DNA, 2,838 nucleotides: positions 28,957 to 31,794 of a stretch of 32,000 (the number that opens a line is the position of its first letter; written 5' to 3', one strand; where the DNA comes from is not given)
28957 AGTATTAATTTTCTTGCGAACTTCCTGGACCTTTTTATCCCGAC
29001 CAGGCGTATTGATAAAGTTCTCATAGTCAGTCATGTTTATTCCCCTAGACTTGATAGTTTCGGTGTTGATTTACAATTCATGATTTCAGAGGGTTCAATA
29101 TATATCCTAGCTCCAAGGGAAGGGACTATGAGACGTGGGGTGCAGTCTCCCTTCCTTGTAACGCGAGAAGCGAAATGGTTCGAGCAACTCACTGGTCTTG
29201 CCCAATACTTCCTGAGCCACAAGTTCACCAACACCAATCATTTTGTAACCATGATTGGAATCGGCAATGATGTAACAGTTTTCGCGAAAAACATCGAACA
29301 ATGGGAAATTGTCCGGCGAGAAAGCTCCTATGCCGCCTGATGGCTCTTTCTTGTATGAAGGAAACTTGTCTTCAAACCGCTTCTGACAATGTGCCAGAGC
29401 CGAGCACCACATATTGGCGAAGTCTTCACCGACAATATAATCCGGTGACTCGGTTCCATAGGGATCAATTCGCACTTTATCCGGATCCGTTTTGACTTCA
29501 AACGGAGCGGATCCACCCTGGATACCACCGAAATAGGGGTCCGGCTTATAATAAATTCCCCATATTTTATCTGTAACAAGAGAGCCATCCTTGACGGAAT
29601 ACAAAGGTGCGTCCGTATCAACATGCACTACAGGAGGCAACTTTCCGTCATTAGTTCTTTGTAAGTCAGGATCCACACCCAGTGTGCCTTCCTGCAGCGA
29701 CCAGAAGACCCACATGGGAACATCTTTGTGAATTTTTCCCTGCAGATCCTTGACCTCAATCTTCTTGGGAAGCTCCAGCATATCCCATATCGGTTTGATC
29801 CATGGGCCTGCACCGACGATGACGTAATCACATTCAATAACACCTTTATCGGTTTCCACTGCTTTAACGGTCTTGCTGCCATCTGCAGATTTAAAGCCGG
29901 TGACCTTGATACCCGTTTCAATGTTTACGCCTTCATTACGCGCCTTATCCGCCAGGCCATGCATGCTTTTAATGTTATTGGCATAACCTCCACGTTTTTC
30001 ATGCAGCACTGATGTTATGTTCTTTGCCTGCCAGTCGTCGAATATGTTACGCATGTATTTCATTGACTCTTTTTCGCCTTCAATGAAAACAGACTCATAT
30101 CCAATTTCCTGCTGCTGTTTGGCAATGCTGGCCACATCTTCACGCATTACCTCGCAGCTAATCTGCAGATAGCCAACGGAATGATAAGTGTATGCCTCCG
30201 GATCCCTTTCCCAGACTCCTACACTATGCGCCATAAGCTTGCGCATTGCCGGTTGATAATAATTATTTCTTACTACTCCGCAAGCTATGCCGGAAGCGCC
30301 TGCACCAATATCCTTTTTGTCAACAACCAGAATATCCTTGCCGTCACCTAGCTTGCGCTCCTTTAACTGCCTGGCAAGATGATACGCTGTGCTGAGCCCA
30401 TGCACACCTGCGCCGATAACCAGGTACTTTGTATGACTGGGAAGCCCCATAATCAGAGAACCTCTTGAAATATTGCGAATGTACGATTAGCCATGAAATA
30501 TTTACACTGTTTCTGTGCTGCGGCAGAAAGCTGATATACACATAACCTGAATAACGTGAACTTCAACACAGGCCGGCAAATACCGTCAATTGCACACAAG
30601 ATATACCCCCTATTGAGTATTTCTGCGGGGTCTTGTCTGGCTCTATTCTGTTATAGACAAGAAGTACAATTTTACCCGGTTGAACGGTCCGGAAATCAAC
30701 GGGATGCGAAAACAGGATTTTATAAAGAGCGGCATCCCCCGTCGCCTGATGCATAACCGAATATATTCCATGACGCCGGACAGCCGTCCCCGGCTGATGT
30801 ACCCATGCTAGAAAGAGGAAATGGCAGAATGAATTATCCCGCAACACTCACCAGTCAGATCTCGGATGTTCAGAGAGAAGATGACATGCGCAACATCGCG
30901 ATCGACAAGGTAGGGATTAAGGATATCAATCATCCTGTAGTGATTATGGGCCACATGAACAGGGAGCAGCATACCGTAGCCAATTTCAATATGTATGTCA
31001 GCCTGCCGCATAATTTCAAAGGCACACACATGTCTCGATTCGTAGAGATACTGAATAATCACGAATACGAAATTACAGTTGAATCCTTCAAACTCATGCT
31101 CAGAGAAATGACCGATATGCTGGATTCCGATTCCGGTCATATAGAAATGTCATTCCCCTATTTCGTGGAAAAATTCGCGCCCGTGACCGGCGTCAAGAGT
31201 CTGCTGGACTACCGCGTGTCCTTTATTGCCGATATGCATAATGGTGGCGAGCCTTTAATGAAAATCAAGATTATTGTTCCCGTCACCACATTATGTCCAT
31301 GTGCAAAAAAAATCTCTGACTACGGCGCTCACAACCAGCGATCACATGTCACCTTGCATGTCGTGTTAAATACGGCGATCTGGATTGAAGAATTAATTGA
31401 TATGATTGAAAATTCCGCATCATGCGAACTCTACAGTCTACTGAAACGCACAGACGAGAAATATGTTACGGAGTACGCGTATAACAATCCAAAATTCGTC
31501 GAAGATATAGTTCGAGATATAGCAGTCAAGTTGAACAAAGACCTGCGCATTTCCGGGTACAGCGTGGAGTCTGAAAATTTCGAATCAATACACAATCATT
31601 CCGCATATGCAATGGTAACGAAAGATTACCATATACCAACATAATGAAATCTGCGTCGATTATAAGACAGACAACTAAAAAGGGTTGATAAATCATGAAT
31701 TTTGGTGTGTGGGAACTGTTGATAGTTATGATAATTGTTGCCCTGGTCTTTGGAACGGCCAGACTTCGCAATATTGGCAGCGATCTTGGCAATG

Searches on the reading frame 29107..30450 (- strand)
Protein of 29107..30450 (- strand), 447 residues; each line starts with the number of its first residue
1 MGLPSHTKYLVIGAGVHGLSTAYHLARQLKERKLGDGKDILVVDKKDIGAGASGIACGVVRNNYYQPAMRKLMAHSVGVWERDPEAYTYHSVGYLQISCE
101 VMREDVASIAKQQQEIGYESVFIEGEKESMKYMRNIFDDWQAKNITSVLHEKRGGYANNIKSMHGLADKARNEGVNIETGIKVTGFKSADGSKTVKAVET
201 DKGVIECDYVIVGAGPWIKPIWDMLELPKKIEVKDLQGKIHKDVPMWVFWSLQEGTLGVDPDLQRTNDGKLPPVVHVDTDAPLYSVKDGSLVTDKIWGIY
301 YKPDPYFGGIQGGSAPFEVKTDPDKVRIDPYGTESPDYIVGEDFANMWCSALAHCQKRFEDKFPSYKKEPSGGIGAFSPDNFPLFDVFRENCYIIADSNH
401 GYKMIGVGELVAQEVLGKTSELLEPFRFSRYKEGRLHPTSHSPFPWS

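Call 10: search_protein_families(library=ncbifam, max_evalue=1e-10, proteins=[window:29107-30450:-])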
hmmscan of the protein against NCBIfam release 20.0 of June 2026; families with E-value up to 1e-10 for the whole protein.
window:29107-30450:- (447 aa): 4 families
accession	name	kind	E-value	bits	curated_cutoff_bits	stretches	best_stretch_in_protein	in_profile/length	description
TIGR01373.1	soxB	subfamily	6.5e-18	64.8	529.45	1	10-215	34-237/407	sarcosine oxidase subunit beta family protein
NF008425.0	PRK11259.1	equivalog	3e-17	62.6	257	1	7-232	5-219/377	N-methyl-L-tryptophan oxidase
TIGR02352.1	thiamin_ThiO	equivalog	1.2e-13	50.9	250.8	1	10-233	2-222/351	glycine oxidase ThiO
TIGR01377.1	soxA_mon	subfamily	5.1e-11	42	479.65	0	10-225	4-207/381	amino oxidase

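Call 60: search_protein_families(library=pfam, max_evalue=0.01, proteins=[window:29107-30450:-])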
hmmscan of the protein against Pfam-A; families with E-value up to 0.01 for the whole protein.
window:29107-30450:- (447 aa): 6 families
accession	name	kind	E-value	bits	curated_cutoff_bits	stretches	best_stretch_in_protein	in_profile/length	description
PF01266.30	DAO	-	5.1e-34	118.8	27.9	1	9-226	2-214/353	FAD dependent oxidoreductase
PF07992.20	Pyr_redox_2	-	6.9e-08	32.7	26.1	1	166-216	189-237/291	Pyridine nucleotide-disulphide oxidoreductase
PF01593.30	Amino_oxidase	-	0.00068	19.5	19.8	1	63-217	153-257/443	Flavin containing amine oxidoreductase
PF13454.12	NAD_binding_9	-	0.0011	19.4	21.8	1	11-51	2-38/155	FAD-NAD(P)-binding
PF13450.12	NAD_binding_8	-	0.0013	19.4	21.9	1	11-47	1-29/68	NAD(P)-binding Rossmann-like domain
PF13738.12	Pyr_redox_3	-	0.0016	18.2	30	1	168-228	89-146/305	Pyridine nucleotide-disulphide oxidoreductase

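Call 61: search_solved_structures(query=window:29107-30450:-, max_evalue=0.001)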
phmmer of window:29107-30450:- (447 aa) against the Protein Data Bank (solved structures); distinct sequences matched with E-value up to 0.001: 12.
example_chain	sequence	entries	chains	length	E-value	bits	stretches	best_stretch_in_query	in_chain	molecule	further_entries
1y56_B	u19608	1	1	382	1.3e-13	53.7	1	3-235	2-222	sarcosine oxidase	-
2gag_B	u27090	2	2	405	3e-08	36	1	10-216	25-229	heterotetrameric sarcosine oxidase beta-subunit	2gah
3ada_B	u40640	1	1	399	5.3e-08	35.2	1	9-215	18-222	SARCOSINE OXIDASE BETA SUBUNIT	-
1vrq_B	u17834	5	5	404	5.5e-08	35.1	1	9-215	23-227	Sarcosine oxidase beta subunit | Subunit beta of sarcosine oxidase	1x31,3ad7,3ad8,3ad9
4pab_A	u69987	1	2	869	1.2e-06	30.8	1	8-228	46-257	Dimethylglycine dehydrogenase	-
5i39_A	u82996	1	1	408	1.2e-06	30.7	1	3-222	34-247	L-amino acid deaminase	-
5hxw_A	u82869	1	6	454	1.6e-06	30.3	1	3-222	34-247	L-amino acid deaminase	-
5l46_A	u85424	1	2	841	1.6e-06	30.3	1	8-228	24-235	Dimethylglycine dehydrogenase, mitochondrial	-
4p9s_A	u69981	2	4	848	3.8e-06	29.1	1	8-228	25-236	Dimethylglycine dehydrogenase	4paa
1pj5_A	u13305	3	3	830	1.8e-05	26.8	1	8-227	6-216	N,N-dimethylglycine oxidase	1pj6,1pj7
3gsi_A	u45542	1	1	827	2.9e-05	26.2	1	11-227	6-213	N,N-dimethylglycine oxidase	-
7exs_A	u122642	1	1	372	0.00052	22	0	151-231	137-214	Sarcosine oxidase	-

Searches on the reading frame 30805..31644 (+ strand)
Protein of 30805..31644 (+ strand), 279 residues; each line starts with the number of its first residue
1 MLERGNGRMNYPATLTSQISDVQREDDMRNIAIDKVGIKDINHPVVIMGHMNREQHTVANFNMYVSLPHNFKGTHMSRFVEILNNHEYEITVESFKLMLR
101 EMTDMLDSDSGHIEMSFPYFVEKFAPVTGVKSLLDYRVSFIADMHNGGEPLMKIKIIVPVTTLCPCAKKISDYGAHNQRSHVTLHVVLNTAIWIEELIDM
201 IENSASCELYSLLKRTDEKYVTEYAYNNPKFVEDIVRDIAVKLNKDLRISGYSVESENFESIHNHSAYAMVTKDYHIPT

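Call 10: search_protein_families(library=ncbifam, max_evalue=1e-10, proteins=[window:30805-31644:+])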
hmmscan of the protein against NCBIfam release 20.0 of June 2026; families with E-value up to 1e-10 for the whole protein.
window:30805-31644:+ (279 aa): 3 families
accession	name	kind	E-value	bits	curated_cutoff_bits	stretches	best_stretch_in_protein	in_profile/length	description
NF010200.1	PRK13674.1-1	equivalog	1.6e-87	293.4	215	1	21-272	2-269/270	GTP cyclohydrolase FolE2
TIGR00294.2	TIGR00294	equivalog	1.6e-44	152.3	220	2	175-273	188-292/302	GTP cyclohydrolase MptA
NF010204.0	PRK13675.1-1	equivalog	2.4e-23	82.9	468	1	23-269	6-263/267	GTP cyclohydrolase IV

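Call 32: find_encoding_contigs(protein=window:30805-31644:+, flank=10000, max_places=2)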
Protein window:30805-31644:+ (279 aa): no gene with exactly this product is on record in the collection.
